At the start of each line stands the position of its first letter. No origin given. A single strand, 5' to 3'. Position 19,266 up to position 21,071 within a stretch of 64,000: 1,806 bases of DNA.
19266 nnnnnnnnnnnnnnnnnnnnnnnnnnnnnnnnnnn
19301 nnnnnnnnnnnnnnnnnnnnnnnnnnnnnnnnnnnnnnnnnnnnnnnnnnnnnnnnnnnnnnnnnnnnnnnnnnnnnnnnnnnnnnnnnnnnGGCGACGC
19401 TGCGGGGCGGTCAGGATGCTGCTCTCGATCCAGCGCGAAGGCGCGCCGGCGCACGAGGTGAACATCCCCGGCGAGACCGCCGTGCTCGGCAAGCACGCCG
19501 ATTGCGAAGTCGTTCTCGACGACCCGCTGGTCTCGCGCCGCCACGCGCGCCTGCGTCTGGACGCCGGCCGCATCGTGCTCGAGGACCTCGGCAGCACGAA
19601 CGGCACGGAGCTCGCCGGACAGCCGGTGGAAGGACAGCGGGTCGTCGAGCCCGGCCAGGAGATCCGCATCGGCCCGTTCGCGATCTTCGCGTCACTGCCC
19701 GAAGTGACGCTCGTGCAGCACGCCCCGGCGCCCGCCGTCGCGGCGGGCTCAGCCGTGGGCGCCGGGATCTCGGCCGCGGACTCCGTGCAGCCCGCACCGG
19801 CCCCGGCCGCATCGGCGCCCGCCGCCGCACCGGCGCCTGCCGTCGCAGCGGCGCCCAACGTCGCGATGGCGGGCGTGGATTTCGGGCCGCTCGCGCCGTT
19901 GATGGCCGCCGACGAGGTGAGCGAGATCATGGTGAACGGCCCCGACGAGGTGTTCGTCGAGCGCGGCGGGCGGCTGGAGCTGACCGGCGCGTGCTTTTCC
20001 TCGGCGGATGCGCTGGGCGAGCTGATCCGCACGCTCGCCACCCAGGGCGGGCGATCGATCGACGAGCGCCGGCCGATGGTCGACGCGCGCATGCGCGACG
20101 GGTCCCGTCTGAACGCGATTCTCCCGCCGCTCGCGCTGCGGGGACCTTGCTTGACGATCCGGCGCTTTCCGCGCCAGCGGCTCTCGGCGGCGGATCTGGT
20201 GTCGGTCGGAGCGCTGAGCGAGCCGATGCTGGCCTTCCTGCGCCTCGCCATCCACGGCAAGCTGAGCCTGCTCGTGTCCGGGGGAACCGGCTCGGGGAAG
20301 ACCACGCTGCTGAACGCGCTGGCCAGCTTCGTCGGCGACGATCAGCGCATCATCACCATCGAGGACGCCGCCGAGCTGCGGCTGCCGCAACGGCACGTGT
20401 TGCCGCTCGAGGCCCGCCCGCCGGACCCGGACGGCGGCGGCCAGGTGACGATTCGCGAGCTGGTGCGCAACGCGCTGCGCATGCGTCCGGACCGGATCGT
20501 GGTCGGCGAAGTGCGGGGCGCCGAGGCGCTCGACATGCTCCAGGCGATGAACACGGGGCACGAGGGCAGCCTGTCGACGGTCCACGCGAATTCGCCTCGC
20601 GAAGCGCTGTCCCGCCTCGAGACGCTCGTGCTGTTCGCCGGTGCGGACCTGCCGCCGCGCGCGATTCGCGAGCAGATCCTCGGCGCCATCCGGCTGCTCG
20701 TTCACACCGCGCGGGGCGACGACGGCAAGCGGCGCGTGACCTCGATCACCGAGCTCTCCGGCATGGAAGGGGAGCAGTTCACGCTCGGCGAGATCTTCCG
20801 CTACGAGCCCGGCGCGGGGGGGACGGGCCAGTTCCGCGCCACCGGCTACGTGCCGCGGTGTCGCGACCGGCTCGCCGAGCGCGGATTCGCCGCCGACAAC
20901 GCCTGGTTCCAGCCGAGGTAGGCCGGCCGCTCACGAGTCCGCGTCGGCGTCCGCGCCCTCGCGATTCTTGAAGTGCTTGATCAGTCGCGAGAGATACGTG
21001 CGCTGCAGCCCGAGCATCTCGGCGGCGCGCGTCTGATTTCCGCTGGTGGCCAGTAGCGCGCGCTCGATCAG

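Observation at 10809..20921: Three paralogous CpaF/TadA ATPases, each with an N-terminal FHA domain and a Pro/Ala linker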

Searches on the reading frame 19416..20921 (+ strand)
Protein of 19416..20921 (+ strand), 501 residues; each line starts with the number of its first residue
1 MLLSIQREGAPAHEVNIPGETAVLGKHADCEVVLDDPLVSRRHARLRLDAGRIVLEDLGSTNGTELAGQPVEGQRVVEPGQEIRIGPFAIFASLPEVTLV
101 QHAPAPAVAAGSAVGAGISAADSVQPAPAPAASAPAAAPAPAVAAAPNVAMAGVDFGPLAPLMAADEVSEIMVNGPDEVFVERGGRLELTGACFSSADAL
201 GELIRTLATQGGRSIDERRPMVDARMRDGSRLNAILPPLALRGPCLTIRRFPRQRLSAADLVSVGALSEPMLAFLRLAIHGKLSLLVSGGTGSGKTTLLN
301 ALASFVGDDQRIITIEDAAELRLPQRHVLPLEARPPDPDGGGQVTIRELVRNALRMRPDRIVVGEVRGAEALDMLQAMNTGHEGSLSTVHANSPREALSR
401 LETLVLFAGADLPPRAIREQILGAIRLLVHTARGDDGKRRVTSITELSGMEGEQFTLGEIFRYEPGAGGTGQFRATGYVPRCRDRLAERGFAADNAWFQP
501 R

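Call 6: search_protein_families(library=pfam, proteins=[window:19416-20921:+], max_evalue=0.01)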
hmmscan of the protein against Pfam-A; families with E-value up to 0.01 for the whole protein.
window:19416-20921:+ (501 aa): 7 families
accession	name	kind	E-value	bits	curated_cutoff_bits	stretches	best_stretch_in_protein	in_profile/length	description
PF00437.27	T2SSE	-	2.8e-57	194.5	24.9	1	155-408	4-262/370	Type II/IV secretion system protein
PF00498.31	FHA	-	5.1e-17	62.5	20.7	1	23-86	2-67/67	FHA domain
PF16697.10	Yop-YscD_cpl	-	3.1e-16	59.8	33.2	1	13-89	10-87/94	Inner membrane component of T3SS, cytoplasmic domain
PF13191.12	AAA_16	-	0.00015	22.8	32.6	1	275-322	17-63/167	AAA ATPase domain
PF13555.12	AAA_29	-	0.0017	18.5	27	1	281-304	23-44/61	P-loop containing region of AAA domain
PF13401.12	AAA_22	-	0.0031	18.3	27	1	281-324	4-50/130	AAA domain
PF00005.33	ABC_tran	-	0.0055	17.8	25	0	285-318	14-47/137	ABC transporter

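Call 7: search_protein_families(library=ncbifam, proteins=[window:19416-20921:+], max_evalue=0.01)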
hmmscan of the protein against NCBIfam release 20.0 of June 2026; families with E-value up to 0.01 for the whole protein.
window:19416-20921:+ (501 aa): 31 families (the best 25 are shown)
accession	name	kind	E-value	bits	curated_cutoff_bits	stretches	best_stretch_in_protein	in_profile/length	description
TIGR03819.1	heli_sec_ATPase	hypoth_equivalog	4.8e-97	325.2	373.15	1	133-445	29-339/340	TadA family conjugal transfer-associated ATPase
TIGR02788.1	VirB11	equivalog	2.6e-61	207.3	249.95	2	273-443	135-305/308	P-type DNA transfer ATPase VirB11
NF058587.1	archaellum_moto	equivalog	2.5e-59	201.4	550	1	154-466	145-454/527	archaellum flagellar ATPase motor FlaI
TIGR02782.1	TrbB_P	equivalog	2e-56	191.5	304.55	1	162-453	17-299/303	P-type conjugative transfer ATPase TrbB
NF010475.0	PRK13900.1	equivalog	2e-53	181.6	389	2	273-444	151-322/333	type IV secretion system ATPase VirB11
NF010469.0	PRK13894.1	subfamily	1.3e-49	169.3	508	1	163-456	31-316/320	conjugal transfer ATPase TrbB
NF010407.0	PRK13833.1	subfamily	1.6e-45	155.9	499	1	167-455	30-308/323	conjugal transfer protein TrbB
NF053672.1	bindosome_BasE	exception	1.3e-36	126.4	1000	1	198-463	185-441/512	bindosome assembly system ATPase subunit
NF010425.0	PRK13851.1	equivalog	5.8e-35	120.8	461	2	272-429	152-310/344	type IV secretion system protein VirB11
NF041000.1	ATPase_ComGA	equivalog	1.6e-18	66.7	300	1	285-405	131-246/267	competence type IV pilus ATPase ComGA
NF049868.1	FhaB_Rv0019c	equivalog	4e-18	66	125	1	13-86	79-152/158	FHA domain-containing protein FhaB/FipA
TIGR02525.1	plasmid_TraJ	equivalog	1.7e-17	63.5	368.3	1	286-439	153-305/372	plasmid transfer ATPase TraJ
TIGR01420.1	pilT_fam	subfamily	2e-15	56.9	319.1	1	285-402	125-240/343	PilT/PilU family type 4a pilus ATPase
TIGR02533.1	type_II_gspE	equivalog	1e-14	54.1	630.25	1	258-402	219-357/486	type II secretion system ATPase GspE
NF007755.0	PRK10436.1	equivalog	2.3e-14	52.9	617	1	272-404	208-335/465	type II secretion system protein GspE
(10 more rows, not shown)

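Call 26: search_solved_structures(query=window:19416-20918:+, show_alignments=1, max_evalue=1e-20)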
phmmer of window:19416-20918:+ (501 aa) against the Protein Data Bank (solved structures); distinct sequences matched with E-value up to 1e-20: 9.
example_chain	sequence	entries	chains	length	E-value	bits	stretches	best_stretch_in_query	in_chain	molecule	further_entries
8rkd_E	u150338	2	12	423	9e-101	341.8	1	154-489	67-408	Pilus assembly ATPase CpaF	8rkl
8rjf_A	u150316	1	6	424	9e-101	341.8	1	154-489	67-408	Pilus assembly ATPase CpaF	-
9e24_A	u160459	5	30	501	2e-100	340.6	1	154-488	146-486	CpaF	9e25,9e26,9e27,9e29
2oap_1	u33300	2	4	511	3.4e-41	145.4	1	156-452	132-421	Type II secretion system protein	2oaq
4ii7_A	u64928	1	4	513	5.5e-35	124.9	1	157-402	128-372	FlaI ATPase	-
2gza_A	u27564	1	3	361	1.3e-34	123.6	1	271-439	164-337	Type IV secretion system protein VirB11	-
4ihq_A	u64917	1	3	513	3.8e-34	122.1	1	157-402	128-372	FlaI ATPase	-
6bge_A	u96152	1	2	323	8.6e-25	91.3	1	165-405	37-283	VirB11-like protein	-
1g6o_A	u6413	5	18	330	9.2e-25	91.2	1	165-405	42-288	CAG-ALPHA | virB11 homolog | Cag-alfa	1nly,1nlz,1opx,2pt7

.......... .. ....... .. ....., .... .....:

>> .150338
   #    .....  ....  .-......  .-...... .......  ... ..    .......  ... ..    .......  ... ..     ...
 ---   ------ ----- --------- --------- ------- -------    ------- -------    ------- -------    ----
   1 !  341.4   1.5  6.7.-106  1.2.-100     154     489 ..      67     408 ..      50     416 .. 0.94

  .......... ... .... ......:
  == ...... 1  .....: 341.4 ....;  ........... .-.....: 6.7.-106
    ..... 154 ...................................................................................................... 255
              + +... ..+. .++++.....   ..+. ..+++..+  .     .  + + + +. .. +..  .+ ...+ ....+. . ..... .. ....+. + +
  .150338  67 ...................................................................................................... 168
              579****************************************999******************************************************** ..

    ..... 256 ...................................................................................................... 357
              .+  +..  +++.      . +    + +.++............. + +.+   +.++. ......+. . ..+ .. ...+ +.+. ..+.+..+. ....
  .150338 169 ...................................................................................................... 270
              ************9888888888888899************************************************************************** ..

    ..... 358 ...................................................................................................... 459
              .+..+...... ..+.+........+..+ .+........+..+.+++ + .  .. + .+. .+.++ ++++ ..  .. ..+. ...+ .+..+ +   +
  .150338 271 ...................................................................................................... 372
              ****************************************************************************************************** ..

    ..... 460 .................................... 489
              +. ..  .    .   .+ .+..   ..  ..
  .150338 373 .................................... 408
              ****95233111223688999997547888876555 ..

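Call 39: find_homologous_proteins(query=window:19416-20918:+, max_evalue=1e-20)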
Query window:19416-20918:+ (501 aa): 8000 proteins with E <= 1e-20 among 8000 candidates; the best 120 are listed.
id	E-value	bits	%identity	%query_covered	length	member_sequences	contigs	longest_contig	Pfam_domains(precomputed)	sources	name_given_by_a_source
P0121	0.0e+0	1080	100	100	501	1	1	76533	PF00437.27,PF00498.32,PF16697.11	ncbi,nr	ncbi:MAG: Flp pilus assembly complex ATPase component TadA [Deltaproteobacteria bacterium]|nr:Flp pi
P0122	6.0e-244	829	79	100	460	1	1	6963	PF00437.27,PF00498.32,PF16697.11,PF27713.1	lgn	-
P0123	7.1e-227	773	74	100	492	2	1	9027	PF00437.27,PF00498.32,PF16697.11,PF27713.1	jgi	jgi:pilus assembly protein CpaF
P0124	8.1e-219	746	71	100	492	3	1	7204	PF00437.27,PF00498.32,PF16697.11,PF27713.1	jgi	jgi:pilus assembly protein CpaF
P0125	1.3e-218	745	-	-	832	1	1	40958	PF06414.19,PF00437.27,PF00005.34,PF12775.14,PF13245.13,PF13521.13,PF13555.13,PF13401.13,PF01580.25,PF27713.1,PF13191.13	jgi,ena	-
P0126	1.7e-216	738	-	-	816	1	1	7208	PF06414.19,PF07724.21,PF00437.27,PF00005.34,PF13476.13,PF13555.13,PF13401.13,PF27713.1,PF13191.13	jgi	jgi:pilus assembly protein CpaF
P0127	3.1e-216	737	-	-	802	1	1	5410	PF06414.19,PF07724.21,PF00437.27,PF00005.34,PF13245.13,PF13476.13,PF13555.13,PF13401.13,PF01580.25,PF27713.1,PF13191.13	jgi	-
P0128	1.0e-214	732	-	-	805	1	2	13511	PF06414.19,PF07724.21,PF00437.27,PF00005.34,PF13245.13,PF13401.13,PF01580.25,PF27713.1,PF13191.13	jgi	jgi:pilus assembly protein CpaF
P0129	5.5e-213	727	-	-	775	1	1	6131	PF00437.27,PF13245.13,PF13555.13,PF13401.13,PF27713.1,PF13191.13,PF06414.19,PF07724.21,PF00005.34,PF13521.13,PF01580.25,PF20720.4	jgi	jgi:pilus assembly protein CpaF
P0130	5.2e-212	724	-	-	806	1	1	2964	PF06414.19,PF00437.27,PF00005.34,PF12775.14,PF13245.13,PF13555.13,PF13401.13,PF01580.25,PF27713.1,PF13191.13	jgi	jgi:pilus assembly protein CpaF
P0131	9.1e-212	723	69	100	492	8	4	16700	PF00437.27,PF00498.32,PF16697.11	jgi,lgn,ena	jgi:pilus assembly protein CpaF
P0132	2.8e-210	718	-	-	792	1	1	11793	PF00437.27,PF13604.13,PF13245.13,PF13555.13,PF13401.13,PF03029.24,PF27713.1,PF13191.13,PF06414.19,PF07724.21,PF00005.34,PF12775.14,PF13476.13,PF13521.13,PF01580.25,PF01078.28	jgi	jgi:pilus assembly protein CpaF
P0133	5.3e-209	714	-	-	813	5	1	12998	PF16796.12,PF00437.27,PF13604.13,PF13245.13,PF13555.13,PF13401.13,PF27713.1,PF13191.13,PF06414.19,PF07724.21,PF00005.34,PF12775.14,PF13521.13,PF01580.25,PF25199.2,PF20720.4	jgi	jgi:pilus assembly protein CpaF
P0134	8.3e-209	713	-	-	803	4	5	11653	PF06414.19,PF00437.27,PF00005.34,PF12775.14,PF13245.13,PF13521.13,PF13555.13,PF13401.13,PF01580.25,PF27713.1,PF13191.13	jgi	jgi:pilus assembly protein CpaF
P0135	1.0e-208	713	69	100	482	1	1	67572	PF00437.27,PF00498.32,PF16697.11,PF27713.1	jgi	jgi:pilus assembly protein CpaF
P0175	5.2e-176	605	60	100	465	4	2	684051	PF00437.27,PF00498.32,PF16697.11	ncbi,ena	-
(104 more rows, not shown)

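Call 65: predict_structure(alignment_id=A3)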
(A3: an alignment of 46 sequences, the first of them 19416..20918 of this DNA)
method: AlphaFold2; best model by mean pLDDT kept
length: 501 residues; sequences in the alignment: 46
mean_pLDDT: 86.0   pTM: 0.67
mean pLDDT of the five models: 86.0, 85.6, 84.0, 81.5, 81.1
residues with pLDDT >= 90: 321; 70-90: 124; 50-70: 4; < 50: 52
segments of 3 or more residues with pLDDT < 50: 98-149
pLDDT, mean of each block of 10 residues (from residue 1): 96 94 97 97 97 97 97 96 98 72 35 28 33 32 39 86 90 96 87 97 94 86 87 93 93 86 95 97 96 89 91 85 81 82 86 89 90 91 93 96 89 93 97 91 97 96 90 95 95 92 78
secondary structure, 60 per line:
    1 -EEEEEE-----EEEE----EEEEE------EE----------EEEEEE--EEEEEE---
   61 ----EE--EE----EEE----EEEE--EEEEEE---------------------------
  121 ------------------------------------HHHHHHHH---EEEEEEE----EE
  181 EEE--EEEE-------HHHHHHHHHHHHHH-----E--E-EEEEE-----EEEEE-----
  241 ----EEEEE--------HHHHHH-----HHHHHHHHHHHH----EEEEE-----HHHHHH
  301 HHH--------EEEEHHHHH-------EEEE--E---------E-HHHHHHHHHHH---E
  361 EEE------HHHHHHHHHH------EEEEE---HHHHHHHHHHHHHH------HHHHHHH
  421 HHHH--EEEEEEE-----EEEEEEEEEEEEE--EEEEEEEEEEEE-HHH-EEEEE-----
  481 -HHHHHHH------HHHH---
elements in order: E2-7 E13-16 E21-25 E44-49 E52-57 E75-77 E82-85 E88-93 H157-164 E168-174 E179-183 E186-189 H197-210 E221-225 E231-235 E245-249 H258-263 H269-280 E285-289 H295-303 E312-315 H316-320 E328-331 H346-356 E360-363 H370-379 E386-390 H394-407 H414-424 E427-433 E439-451 E454-465 E471-475 H482-488 H495-498

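Call 87: find_encoding_contigs(protein=P0175, flank=10000, max_places=1)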
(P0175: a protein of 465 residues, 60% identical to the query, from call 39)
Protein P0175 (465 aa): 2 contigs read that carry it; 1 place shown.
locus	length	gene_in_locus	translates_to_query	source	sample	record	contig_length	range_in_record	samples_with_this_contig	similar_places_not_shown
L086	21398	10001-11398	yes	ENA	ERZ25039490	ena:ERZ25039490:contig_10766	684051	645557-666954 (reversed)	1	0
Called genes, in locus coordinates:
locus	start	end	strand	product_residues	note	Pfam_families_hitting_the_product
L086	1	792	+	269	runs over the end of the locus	PF27226:AF_1845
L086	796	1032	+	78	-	-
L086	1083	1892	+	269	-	PF16976:RcpC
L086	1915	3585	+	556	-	PF16697:Yop-YscD_cpl, PF00498:FHA, PF00437:T2SSE, PF27713:UCP018868 (faint)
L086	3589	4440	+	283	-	PF00482:T2SSF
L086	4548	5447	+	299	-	PF00482:T2SSF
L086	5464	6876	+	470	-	PF16697:Yop-YscD_cpl, PF00498:FHA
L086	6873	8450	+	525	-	PF16697:Yop-YscD_cpl, PF00498:FHA, PF00437:T2SSE, PF27713:UCP018868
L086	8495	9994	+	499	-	PF16697:Yop-YscD_cpl, PF13414:TPR_11 (faint)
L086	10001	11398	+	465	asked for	PF16697:Yop-YscD_cpl, PF00498:FHA, PF00437:T2SSE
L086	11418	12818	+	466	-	PF02517:Rce1-like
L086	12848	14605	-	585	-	PF01663:Phosphodiest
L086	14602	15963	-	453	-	PF00072:Response_reg, PF00158:Sigma54_activat, PF14532:Sigma54_activ_2 (weak), PF25601:AAA_lid_14, PF02954:HTH_8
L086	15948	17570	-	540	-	PF00672:HAMP, PF01590:GAF, PF13185:GAF_2, PF00512:HisKA, PF02518:HATPase_c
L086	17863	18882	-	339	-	PF00012:HSP70 (faint), PF06723:MreB_Mbl, PF00022:Actin (weak), PF14450:FtsA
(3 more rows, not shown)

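Call 90: fold_search(model_id=the predicted structure, library=pdb)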
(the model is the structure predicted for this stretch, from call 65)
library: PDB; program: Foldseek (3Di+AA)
matches with E <= 10: 1657; with E <= 0.001: 287
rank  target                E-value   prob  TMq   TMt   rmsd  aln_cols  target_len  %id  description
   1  8rjf_A                1.1e-42  1.00  0.59  0.69   3.3       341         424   48  TadA/CpaF with ADP (released 2024-08-14)
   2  9e24_A                2.1e-41  1.00  0.56  0.65   4.8       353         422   48  Closed structure of CpaF without nucleotides (Apo dataset) (released 2025-04-23)
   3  8rkd_A                3.2e-41  1.00  0.59  0.69   3.5       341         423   48  TadA/CpaF with AMPPNP (released 2024-08-14)
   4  8rkd_B                1.6e-37  1.00  0.58  0.70   3.2       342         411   45  TadA/CpaF with AMPPNP (released 2024-08-14)
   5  4ihq_A                7.5e-28  1.00  0.55  0.54   4.3       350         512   28  Archaellum Assembly ATPase FlaI bound to ADP (released 2013-03-06)
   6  4ii7_C                2.1e-27  1.00  0.56  0.55   3.9       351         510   28  Archaellum Assembly ATPase FlaI (released 2013-03-06)
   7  2oap_2                4.4e-27  1.00  0.56  0.55   3.7       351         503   29  Crystal structure of the archaeal secretion ATPase GspE in complex with AMP-PNP (released 2007-02-13)
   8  4ii7_D                5.5e-27  1.00  0.54  0.55   4.6       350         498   28  Archaellum Assembly ATPase FlaI (released 2013-03-06)
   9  2oap_1                6.5e-27  1.00  0.55  0.55   3.9       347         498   30  Crystal structure of the archaeal secretion ATPase GspE in complex with AMP-PNP (released 2007-02-13)
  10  4ii7_A                9.1e-27  1.00  0.57  0.56   3.5       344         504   28  Archaellum Assembly ATPase FlaI (released 2013-03-06)
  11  4ihq_C                3.0e-26  1.00  0.58  0.57   3.3       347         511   28  Archaellum Assembly ATPase FlaI bound to ADP (released 2013-03-06)
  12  4ii7_B                1.0e-25  1.00  0.54  0.54   4.4       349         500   28  Archaellum Assembly ATPase FlaI (released 2013-03-06)
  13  2gza_B                3.0e-24  1.00  0.33  0.50  14.8       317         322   31  Crystal structure of the VirB11 ATPase from the Brucella Suis type IV secretion system in complex with sulphate (released 2006-07-11)
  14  2gza_C                4.4e-24  1.00  0.32  0.47  15.1       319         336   30  Crystal structure of the VirB11 ATPase from the Brucella Suis type IV secretion system in complex with sulphate (released 2006-07-11)
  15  2gza_A                3.8e-23  1.00  0.32  0.49  14.9       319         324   31  Crystal structure of the VirB11 ATPase from the Brucella Suis type IV secretion system in complex with sulphate (released 2006-07-11)
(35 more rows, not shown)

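Call 91: search_protein_representatives(alignment_id=A3)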
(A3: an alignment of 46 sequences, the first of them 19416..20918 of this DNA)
Query: 46 sequences, 465 profile positions. Proteins with E-value up to 0.001 (for the whole library): 190372; up to 1e-10: 45526; up to 1e-30: 10895. The best 150 are listed.
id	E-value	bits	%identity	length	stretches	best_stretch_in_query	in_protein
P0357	0.0e+00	1381.1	-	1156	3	110-457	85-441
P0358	0.0e+00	1095.9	-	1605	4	116-462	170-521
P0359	2.4e-273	923.2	-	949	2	102-456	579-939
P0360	2.2e-264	893.6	-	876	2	114-463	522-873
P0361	1.2e-255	864.8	-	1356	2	110-456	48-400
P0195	1.0e-240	815.6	-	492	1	1-464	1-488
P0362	3.6e-231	784.1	-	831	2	101-443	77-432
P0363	7.9e-210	713.7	-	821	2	115-450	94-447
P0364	1.7e-199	679.7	-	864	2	117-452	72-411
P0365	1.2e-182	624.2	-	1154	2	110-453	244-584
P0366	1.1e-177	607.7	-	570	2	127-427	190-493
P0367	2.9e-166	570.1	-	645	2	114-464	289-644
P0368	4.5e-162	556.3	-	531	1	13-462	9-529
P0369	9.8e-161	551.9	-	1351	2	104-463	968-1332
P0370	1.6e-160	551.2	-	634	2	105-464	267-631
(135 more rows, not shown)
